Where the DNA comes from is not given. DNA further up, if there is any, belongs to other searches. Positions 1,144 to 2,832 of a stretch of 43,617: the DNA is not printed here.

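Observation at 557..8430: Orphan radical SAM/SPASM enzyme paired with a stand-alone condensation-domain protein, next to a tripartite-type ABC exporter and a MarR regulator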

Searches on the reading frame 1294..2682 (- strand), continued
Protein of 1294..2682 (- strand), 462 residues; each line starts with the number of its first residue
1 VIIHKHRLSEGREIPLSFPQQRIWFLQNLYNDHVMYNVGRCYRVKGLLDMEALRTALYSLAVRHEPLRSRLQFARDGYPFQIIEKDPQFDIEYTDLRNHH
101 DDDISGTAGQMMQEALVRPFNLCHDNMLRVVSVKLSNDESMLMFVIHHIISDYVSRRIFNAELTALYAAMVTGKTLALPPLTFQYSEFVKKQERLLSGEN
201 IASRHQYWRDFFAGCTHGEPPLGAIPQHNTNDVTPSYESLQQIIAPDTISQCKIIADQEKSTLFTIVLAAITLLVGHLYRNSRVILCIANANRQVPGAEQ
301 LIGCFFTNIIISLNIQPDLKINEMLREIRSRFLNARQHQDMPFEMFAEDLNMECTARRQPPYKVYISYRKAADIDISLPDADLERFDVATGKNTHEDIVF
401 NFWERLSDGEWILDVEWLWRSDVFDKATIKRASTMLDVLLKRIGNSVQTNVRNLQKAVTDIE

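Call 74: search_protein_families(library=ncbifam, proteins=[L069:7731-9044:+, L069:4217-5686:-], max_evalue=0.00001)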
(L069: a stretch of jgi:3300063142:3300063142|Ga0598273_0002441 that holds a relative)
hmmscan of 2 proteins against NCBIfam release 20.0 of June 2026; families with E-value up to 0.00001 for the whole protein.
L069:7731-9044:+ (437 aa): 33 families (the best 25 are shown)
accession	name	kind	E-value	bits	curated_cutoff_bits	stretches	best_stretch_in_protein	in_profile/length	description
TIGR04317.1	W_rSAM_matur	equivalog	8.9e-16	57.9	380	1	58-361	8-320/349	tungsten cofactor oxidoreductase radical SAM maturase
NF045646.2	rSAM_Se_TrsS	equivalog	1e-14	54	490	1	58-164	90-194/441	radical SAM (seleno)protein TrsS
NF001199.0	PRK00164.2-1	equivalog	2.6e-14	53.1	231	1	54-260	12-210/308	GTP 3',8-cyclase MoaA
TIGR04303.1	GeoRSP_rSAM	equivalog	5.5e-13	49.2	400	1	59-382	10-324/325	GeoRSP system radical SAM/SPASM protein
NF045702.1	rSAM_GDGT_ether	equivalog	7e-13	48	450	1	57-162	89-194/486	tetraether lipid synthase Tes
TIGR02668.1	moaA_archaeal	equivalog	1.6e-12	47.1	325.25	1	57-160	13-110/303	GTP 3',8-cyclase MoaA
TIGR04251.1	SCM_rSAM_ScmF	equivalog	1.7e-12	47.5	400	1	60-383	10-340/353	SynChlorMet cassette radical SAM/SPASM protein ScmF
TIGR04055.1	rSAM_NirJ2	equivalog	3.4e-12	46.5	500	1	60-199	6-134/326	putative heme d1 biosynthesis radical SAM protein NirJ2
TIGR02109.1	PQQ_syn_pqqE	equivalog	4e-12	45.8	381.35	1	55-198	8-141/358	pyrroloquinoline quinone biosynthesis protein PqqE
NF050035.1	rSAM_WgK_link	exception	1.9e-11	43.6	650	1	57-154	12-104/367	radical SAM/SPASM peptide maturase WgkB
NF012164.0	AlbA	equivalog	2.3e-11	42.8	850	1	54-365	113-412/442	subtilosin maturase AlbA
TIGR04054.1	rSAM_NirJ1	equivalog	4.4e-11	42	650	1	59-239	41-211/387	putative heme d1 biosynthesis radical SAM protein NirJ1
NF038283.1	viperin_w_prok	equivalog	6.5e-11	41.9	180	1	60-151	8-100/281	viperin family antiviral radical SAM protein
TIGR03962.1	mycofact_rSAM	equivalog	1.1e-10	41.3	265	1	58-382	16-331/339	mycofactocin radical SAM maturase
TIGR02666.1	moaA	equivalog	1.3e-10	40.7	284.05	1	58-243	14-194/336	GTP 3',8-cyclase MoaA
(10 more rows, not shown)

L069:4217-5686:- (489 aa): 6 families
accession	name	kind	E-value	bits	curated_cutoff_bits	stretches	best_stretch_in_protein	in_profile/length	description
TIGR03977.1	rSAM_pair_HxsC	equivalog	1.2e-07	30.9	267.9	1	77-187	29-132/292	His-Xaa-Ser system radical SAM maturase HxsC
NF001199.0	PRK00164.2-1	equivalog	2.1e-07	30.4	231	1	77-192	16-123/308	GTP 3',8-cyclase MoaA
TIGR02668.1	moaA_archaeal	equivalog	1e-06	28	325.25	1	78-187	15-116/303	GTP 3',8-cyclase MoaA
TIGR02666.1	moaA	equivalog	1.3e-06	27.7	284.05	1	83-184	20-119/336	GTP 3',8-cyclase MoaA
TIGR02493.1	PFLA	equivalog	1.5e-06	27.7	231.75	1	70-170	13-111/235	pyruvate formate-lyase-activating protein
TIGR04054.1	rSAM_NirJ1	equivalog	3.8e-06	25.8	650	1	74-186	37-141/387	putative heme d1 biosynthesis radical SAM protein NirJ1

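Call 76: search_protein_families(library=padloc, proteins=[window:1294-2682:-, L050:8322-9182:-], max_evalue=0.001)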
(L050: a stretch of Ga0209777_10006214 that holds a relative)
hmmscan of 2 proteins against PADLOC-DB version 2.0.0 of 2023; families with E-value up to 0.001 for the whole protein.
window:1294-2682:- (462 aa): 0 families

L050:8322-9182:- (286 aa): 0 families

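Call 77: search_protein_families(library=pfam, proteins=[L050:8322-9182:-], max_evalue=5)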
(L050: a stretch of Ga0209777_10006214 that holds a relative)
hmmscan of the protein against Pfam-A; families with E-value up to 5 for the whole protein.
L050:8322-9182:- (286 aa): 0 families

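Call 79: search_solved_structures(query=A5, max_evalue=10)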
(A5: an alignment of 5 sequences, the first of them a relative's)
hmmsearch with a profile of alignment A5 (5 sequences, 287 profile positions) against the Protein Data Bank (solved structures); distinct sequences matched with E-value up to 10: 3.
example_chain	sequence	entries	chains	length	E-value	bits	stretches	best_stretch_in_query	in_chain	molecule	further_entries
6x89_A2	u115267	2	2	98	0.15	14.6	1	119-176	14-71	NADH dehydrogenase [ubiquinone] 1 alpha subcomplex subunit 2 | NDUA2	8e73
7ar7_S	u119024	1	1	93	1.9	11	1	127-176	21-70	NADH dehydrogenase [ubiquinone] 1 alpha subcomplex subunit 2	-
7a23_Q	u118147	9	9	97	2.1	10.8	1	128-176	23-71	B8 | NADH dehydrogenase [ubiquinone] 1 alpha subcomplex subunit 2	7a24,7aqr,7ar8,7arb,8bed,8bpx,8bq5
